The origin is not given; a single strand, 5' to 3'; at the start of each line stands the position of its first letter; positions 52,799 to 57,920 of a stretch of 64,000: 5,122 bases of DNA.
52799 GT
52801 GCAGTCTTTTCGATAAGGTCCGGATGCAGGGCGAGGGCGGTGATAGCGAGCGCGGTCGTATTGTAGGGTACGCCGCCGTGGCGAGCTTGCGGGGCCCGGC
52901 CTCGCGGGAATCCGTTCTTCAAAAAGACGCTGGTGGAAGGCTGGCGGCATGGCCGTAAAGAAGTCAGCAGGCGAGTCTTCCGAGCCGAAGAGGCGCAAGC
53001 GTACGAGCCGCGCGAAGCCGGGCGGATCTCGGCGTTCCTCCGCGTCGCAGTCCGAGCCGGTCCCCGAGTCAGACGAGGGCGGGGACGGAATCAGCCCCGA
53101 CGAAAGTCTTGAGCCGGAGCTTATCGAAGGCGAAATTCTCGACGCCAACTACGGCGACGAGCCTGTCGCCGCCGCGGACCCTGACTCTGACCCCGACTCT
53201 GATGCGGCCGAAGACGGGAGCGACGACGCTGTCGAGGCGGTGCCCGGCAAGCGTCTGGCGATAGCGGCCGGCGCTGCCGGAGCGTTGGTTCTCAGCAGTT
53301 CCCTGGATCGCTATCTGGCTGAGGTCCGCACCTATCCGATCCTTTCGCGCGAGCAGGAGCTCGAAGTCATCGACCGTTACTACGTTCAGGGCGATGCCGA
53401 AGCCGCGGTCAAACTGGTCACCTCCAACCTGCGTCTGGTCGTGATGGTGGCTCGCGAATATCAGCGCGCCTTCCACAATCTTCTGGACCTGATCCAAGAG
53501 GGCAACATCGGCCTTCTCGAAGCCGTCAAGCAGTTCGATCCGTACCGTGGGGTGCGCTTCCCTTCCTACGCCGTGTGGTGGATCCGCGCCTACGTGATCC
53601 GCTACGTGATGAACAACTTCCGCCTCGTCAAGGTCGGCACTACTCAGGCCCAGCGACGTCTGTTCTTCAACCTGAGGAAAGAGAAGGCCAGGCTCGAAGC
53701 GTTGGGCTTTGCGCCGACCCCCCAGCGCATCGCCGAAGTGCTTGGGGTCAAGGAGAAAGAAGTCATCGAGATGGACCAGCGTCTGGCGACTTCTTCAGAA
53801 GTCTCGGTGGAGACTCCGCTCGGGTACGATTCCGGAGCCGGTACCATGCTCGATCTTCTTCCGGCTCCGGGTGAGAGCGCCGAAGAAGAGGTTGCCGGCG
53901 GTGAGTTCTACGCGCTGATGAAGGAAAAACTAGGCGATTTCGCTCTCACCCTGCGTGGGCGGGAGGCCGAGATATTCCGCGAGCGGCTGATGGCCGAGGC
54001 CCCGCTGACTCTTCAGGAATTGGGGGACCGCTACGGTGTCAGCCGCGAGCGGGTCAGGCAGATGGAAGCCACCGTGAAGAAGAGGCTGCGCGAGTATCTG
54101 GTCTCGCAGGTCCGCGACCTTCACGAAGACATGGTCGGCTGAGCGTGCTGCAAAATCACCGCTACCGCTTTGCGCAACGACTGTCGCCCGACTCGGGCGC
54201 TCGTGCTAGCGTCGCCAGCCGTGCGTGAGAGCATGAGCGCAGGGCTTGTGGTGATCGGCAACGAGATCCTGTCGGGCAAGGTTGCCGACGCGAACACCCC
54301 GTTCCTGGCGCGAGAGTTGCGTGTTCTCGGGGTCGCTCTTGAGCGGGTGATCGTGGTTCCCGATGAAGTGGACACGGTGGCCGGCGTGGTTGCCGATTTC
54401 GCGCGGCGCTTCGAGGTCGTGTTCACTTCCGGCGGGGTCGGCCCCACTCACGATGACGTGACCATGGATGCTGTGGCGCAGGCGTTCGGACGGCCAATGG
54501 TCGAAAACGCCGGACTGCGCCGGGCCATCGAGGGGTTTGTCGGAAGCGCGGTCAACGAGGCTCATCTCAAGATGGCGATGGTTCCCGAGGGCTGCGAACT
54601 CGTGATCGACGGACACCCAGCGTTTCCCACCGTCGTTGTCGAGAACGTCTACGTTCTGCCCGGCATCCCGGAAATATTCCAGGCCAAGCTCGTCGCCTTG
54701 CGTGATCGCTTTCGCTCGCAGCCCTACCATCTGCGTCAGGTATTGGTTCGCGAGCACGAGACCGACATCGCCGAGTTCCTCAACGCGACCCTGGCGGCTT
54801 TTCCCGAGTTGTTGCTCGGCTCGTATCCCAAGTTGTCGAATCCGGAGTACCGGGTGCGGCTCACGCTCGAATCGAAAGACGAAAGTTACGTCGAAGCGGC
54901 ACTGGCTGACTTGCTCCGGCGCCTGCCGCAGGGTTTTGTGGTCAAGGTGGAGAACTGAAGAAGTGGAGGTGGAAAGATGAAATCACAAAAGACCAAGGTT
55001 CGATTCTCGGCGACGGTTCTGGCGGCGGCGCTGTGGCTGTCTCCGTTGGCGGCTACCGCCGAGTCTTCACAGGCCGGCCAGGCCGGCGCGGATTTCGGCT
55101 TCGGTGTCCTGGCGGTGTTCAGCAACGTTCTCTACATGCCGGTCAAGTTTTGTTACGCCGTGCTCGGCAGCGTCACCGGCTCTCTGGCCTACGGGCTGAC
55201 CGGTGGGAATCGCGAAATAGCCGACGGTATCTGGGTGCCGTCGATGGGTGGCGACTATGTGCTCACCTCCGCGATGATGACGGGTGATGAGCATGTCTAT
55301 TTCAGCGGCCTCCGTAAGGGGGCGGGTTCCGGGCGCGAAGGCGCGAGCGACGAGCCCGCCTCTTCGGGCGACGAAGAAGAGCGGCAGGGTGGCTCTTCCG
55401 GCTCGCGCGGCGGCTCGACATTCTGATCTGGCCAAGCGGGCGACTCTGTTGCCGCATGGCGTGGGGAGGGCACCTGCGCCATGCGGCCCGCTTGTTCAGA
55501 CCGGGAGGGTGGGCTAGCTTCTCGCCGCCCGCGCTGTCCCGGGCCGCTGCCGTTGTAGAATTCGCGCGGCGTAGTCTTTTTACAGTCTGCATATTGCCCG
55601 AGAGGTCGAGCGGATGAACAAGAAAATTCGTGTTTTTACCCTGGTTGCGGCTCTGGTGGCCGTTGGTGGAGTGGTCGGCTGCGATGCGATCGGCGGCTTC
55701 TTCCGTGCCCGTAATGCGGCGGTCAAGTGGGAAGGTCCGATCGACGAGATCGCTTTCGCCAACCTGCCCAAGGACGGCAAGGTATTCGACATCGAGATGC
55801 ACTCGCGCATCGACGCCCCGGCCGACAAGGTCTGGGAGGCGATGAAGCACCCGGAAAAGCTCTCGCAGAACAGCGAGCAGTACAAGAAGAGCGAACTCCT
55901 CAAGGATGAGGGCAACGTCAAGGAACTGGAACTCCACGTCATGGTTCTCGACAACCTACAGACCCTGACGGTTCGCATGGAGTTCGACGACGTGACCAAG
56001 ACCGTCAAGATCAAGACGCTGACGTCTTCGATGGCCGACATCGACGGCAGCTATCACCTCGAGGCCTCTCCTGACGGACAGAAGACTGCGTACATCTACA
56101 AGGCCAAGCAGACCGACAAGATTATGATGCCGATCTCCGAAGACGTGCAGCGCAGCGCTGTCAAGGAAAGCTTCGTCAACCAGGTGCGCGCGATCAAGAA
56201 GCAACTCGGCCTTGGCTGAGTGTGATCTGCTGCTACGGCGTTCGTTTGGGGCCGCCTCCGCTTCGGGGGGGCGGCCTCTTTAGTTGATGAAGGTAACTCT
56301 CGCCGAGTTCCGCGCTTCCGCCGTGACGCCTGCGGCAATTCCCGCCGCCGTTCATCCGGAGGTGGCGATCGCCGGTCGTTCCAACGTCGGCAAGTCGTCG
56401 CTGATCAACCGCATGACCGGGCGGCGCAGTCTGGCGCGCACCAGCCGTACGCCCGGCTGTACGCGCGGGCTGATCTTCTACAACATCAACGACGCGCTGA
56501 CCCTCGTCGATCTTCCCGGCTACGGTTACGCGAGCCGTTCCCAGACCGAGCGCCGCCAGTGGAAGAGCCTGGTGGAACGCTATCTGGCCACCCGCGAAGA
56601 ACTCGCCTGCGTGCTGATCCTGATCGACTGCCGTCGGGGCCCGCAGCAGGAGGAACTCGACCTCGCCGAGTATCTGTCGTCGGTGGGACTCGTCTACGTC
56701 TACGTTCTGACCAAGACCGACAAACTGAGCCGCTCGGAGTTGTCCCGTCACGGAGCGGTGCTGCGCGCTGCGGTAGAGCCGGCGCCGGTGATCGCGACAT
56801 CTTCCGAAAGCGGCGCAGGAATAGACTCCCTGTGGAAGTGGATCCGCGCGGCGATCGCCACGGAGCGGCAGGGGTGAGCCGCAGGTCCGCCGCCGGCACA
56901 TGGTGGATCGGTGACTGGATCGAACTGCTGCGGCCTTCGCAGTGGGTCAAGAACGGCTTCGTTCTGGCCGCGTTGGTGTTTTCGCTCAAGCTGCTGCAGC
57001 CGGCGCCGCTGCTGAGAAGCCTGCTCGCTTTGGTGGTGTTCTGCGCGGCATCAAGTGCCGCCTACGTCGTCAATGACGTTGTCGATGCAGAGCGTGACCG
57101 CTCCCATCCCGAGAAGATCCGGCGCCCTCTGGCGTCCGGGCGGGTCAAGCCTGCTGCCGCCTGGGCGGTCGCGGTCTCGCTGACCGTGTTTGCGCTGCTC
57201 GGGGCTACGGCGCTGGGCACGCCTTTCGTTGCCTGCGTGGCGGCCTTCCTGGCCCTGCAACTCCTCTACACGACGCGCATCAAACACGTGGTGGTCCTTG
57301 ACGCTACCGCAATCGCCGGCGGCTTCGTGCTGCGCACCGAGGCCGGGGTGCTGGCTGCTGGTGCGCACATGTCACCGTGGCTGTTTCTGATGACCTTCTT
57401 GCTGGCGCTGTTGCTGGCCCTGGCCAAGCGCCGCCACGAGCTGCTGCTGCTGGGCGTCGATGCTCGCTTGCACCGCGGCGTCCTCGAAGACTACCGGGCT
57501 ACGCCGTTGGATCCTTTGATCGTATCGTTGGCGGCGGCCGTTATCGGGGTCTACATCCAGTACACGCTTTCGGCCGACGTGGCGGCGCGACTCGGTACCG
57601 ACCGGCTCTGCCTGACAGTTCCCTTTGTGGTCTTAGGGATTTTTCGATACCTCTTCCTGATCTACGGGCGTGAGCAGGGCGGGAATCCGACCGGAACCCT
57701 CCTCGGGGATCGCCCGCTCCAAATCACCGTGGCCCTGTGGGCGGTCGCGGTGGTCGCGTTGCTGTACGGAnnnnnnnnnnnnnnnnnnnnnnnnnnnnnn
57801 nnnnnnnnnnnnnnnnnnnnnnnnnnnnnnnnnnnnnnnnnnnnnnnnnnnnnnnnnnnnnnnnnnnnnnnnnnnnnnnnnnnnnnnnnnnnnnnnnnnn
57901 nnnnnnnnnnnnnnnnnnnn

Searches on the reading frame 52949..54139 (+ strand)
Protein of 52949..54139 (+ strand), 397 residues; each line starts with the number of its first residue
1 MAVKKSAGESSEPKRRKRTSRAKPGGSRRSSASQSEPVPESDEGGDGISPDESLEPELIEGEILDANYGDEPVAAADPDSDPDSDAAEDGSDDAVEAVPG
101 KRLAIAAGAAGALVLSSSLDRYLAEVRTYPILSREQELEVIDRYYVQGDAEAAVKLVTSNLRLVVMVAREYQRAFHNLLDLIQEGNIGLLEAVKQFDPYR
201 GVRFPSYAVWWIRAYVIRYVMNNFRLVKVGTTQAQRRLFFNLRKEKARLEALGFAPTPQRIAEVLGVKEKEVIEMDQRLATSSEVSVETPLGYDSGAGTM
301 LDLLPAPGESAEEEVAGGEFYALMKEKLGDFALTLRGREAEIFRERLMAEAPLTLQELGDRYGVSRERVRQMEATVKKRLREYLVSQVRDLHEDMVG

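Call 22: find_encoding_contigs(protein=window:52949-54139:+, flank=10000, max_places=1)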
Protein window:52949-54139:+ (397 aa): 7 contigs read that carry it; 1 place shown.
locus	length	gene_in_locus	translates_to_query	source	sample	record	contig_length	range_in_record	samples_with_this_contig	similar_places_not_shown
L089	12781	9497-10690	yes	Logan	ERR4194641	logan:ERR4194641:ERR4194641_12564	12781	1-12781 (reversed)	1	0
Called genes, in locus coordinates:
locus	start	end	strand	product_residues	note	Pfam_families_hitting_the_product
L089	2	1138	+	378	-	?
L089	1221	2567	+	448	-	PF22694:CtpB_N-like, PF00595:PDZ (weak), PF13180:PDZ_2, PF17820:PDZ_6, PF03572:Peptidase_S41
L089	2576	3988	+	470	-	PF13742:tRNA_anti_2, PF01336:tRNA_anti-codon, PF02601:Exonuc_VII_L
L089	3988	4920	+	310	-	PF01551:Peptidase_M23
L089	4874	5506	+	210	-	PF12804:NTP_transf_3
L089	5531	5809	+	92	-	PF02609:Exonuc_VII_S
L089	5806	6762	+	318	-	PF00348:polyprenyl_synt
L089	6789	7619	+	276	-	PF01728:FtsJ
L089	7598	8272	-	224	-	PF07298:NnrU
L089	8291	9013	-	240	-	PF02798:GST_N (weak), PF13417:GST_N_3, PF22441:CLIC-like_N (weak), PF13409:GST_N_2, PF17172:GST_N_4, PF00043:GST_C (weak), PF14497:GST_C_3 (weak), PF13410:GST_C_2 (weak)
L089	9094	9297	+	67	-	PF01192:RNA_pol_Rpb6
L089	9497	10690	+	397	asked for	PF04542:Sigma70_r2, PF04545:Sigma70_r4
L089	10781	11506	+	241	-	PF00994:MoCF_biosynth, PF24102:FLAD1_M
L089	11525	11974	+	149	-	-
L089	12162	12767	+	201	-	PF10604:Polyketide_cyc2 (weak)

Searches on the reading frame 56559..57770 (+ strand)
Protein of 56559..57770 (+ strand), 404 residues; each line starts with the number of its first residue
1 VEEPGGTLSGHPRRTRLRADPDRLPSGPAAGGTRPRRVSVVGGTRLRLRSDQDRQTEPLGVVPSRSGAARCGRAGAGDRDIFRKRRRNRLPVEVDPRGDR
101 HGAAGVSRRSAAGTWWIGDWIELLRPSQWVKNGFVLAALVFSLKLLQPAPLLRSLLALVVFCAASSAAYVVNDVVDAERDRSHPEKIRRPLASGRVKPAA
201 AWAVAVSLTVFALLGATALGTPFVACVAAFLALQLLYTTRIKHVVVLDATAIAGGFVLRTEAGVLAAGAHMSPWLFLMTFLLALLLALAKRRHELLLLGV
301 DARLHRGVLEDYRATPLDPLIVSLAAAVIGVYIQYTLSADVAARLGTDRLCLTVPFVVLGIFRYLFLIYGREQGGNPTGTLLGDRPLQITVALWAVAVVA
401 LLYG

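Call 24: search_protein_families(library=pfam, proteins=[window:56559-57770:+], max_evalue=0.01)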
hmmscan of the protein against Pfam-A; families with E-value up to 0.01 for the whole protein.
window:56559-57770:+ (404 aa): 1 family
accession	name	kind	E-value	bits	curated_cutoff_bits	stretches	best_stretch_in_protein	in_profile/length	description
PF01040.23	UbiA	-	3.3e-21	76.1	34.2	1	141-285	9-153/250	UbiA prenyltransferase family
